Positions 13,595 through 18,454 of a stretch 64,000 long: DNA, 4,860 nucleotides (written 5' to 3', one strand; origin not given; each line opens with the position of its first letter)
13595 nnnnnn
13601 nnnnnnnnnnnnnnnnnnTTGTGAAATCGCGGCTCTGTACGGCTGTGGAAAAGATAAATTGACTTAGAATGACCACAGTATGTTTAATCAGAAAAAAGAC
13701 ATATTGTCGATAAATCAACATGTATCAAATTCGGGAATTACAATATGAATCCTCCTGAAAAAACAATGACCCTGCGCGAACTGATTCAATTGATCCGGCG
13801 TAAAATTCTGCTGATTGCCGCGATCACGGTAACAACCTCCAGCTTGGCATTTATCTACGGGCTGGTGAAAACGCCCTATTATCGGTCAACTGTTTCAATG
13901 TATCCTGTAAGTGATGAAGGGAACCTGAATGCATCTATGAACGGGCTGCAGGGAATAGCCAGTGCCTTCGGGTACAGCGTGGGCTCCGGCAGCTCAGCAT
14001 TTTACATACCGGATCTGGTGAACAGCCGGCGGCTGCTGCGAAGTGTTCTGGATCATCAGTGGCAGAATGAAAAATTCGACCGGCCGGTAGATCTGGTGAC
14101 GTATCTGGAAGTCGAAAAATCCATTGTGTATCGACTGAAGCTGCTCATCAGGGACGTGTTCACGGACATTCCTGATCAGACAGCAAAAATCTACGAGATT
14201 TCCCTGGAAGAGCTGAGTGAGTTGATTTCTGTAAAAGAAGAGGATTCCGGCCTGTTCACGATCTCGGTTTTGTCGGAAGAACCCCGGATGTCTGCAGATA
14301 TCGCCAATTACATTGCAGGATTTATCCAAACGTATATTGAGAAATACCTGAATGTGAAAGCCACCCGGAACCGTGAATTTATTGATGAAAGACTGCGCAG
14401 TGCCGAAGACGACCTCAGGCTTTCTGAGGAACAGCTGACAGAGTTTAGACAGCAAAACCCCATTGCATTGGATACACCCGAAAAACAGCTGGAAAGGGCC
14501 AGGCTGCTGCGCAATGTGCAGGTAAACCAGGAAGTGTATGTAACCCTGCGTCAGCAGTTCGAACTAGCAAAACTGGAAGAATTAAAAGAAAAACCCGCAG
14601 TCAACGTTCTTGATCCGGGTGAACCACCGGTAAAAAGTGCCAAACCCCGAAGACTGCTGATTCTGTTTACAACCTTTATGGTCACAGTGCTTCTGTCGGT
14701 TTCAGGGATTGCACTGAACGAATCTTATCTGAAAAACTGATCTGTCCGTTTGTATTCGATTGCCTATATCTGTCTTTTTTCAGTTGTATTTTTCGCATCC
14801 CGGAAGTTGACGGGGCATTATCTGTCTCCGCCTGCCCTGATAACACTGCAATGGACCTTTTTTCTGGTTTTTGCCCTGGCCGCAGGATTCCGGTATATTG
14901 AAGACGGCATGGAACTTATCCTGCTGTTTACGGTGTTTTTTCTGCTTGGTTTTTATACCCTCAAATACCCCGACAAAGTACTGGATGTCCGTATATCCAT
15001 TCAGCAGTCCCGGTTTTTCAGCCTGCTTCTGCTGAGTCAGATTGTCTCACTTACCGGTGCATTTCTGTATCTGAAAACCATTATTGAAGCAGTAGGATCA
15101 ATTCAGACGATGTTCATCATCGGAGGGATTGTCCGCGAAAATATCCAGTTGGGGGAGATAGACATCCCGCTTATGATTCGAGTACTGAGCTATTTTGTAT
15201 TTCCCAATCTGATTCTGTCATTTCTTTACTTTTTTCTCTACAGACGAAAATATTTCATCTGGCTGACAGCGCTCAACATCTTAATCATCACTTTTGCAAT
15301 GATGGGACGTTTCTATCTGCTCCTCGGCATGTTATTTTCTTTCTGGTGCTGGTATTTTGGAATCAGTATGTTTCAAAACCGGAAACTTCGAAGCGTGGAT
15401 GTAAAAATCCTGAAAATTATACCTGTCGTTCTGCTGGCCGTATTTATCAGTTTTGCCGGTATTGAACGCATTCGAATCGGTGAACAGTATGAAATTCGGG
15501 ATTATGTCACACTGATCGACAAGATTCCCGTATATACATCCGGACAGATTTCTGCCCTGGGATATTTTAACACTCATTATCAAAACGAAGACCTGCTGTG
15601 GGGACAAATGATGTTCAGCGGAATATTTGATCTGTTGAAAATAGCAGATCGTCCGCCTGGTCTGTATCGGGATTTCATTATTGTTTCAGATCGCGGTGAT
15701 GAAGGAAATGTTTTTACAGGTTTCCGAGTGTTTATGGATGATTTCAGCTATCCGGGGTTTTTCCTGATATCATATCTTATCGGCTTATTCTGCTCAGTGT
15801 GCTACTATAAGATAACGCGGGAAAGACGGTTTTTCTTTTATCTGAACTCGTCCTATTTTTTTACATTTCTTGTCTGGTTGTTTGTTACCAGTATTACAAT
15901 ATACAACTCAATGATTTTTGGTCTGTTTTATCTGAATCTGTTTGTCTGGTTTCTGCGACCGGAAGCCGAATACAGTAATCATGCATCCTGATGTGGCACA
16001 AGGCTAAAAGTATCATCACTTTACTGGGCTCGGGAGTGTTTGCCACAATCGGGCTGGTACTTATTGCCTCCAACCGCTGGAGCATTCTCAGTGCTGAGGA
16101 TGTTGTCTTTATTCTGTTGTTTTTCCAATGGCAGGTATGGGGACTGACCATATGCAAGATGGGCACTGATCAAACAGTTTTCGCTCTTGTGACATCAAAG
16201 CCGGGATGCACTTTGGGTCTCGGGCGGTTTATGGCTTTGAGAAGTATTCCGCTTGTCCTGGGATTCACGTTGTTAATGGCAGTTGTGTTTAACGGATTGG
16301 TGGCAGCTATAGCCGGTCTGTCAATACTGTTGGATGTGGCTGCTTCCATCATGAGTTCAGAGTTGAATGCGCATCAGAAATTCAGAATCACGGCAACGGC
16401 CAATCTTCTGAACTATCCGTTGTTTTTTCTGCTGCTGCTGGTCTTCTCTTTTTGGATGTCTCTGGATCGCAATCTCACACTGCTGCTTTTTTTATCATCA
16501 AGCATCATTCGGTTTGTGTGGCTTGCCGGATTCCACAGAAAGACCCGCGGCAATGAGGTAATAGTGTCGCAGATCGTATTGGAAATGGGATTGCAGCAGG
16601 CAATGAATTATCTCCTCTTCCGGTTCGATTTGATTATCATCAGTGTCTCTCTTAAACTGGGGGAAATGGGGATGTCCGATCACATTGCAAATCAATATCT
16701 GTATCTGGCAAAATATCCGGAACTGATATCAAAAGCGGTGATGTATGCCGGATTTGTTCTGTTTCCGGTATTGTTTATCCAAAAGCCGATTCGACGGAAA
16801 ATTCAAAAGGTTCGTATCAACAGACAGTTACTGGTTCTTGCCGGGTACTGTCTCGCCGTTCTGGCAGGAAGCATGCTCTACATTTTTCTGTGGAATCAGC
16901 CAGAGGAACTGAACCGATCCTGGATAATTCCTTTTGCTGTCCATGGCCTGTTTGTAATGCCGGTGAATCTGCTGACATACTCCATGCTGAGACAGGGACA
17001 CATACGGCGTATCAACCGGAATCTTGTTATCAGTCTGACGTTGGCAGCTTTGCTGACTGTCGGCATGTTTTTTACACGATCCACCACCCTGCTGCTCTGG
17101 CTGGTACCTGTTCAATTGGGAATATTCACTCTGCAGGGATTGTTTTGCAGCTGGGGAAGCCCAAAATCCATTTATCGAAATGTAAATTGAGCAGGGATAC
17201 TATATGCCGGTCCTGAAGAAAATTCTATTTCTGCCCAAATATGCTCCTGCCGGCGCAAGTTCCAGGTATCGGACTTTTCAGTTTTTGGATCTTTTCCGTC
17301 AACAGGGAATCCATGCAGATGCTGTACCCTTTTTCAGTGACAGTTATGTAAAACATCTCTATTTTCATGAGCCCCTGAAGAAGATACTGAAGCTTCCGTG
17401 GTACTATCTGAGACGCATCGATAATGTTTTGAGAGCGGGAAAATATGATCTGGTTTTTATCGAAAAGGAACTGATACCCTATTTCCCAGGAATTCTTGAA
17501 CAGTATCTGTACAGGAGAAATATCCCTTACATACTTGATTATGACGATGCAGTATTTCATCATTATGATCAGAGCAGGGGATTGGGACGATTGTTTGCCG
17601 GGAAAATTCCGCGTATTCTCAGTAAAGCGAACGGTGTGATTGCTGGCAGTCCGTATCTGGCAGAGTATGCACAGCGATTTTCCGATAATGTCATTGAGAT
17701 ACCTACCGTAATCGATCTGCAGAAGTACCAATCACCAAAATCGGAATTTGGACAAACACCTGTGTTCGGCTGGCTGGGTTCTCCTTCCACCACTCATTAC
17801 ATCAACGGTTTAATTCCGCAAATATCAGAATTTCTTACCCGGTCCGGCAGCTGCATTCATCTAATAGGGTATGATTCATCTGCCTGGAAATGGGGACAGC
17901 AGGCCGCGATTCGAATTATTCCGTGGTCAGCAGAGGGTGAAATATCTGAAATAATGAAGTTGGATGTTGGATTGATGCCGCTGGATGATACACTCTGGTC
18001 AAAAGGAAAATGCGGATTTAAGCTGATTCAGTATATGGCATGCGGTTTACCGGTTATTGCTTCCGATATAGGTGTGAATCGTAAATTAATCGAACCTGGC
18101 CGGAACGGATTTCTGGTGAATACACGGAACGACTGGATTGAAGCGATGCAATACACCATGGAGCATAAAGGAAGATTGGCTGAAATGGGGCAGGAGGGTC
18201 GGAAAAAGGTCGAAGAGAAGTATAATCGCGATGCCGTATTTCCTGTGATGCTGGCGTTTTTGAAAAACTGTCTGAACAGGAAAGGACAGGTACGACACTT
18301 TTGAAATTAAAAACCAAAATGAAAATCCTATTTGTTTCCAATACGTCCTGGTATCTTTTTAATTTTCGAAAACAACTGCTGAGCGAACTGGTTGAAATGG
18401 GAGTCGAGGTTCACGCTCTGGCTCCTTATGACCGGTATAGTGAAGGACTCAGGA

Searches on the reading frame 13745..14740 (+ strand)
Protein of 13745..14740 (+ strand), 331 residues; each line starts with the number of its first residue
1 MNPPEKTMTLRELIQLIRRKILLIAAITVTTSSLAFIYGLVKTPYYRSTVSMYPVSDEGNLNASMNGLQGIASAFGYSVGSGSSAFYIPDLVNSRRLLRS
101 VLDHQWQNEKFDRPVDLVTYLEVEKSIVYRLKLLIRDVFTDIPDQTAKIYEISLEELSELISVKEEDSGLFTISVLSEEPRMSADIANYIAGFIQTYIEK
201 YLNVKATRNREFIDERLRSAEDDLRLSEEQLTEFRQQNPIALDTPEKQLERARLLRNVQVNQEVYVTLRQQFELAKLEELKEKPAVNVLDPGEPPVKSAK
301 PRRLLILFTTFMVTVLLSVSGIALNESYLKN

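Call 9: search_protein_families(library=pfam, proteins=[window:13745-14740:+])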
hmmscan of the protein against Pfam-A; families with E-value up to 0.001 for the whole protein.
window:13745-14740:+ (331 aa): 2 families
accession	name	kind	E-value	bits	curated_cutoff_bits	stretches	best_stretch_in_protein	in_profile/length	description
PF13807.11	GNVR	-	7.4e-10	39.1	27.7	1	248-322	3-77/82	G-rich domain on putative tyrosine kinase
PF02706.20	Wzz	-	1.5e-09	38.5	25.5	1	7-103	2-89/91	Chain length determinant protein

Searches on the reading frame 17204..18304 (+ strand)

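Call 9: search_protein_families(library=pfam, proteins=[window:17204-18304:+])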
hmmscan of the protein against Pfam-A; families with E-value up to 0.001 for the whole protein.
window:17204-18304:+ (366 aa): 5 families
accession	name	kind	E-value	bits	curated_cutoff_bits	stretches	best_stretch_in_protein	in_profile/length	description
PF13692.12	Glyco_trans_1_4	-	3e-12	47.5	27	1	231-318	56-139/142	Glycosyl transferases group 1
PF00534.26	Glycos_transf_1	-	1.1e-10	41.8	26.4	1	226-334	65-171/172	Glycosyl transferases group 1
PF13524.12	Glyco_trans_1_2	-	1.7e-07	31.7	25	1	267-341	60-134/144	Glycosyl transferase-like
PF13439.12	Glyco_transf_4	-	4.5e-06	27.2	28.5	1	56-173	48-169/170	Glycosyltransferase Family 4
PF13579.12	Glyco_trans_4_4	-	0.0005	20.9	29.7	1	66-158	57-144/158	Glycosyl transferase 4-like domain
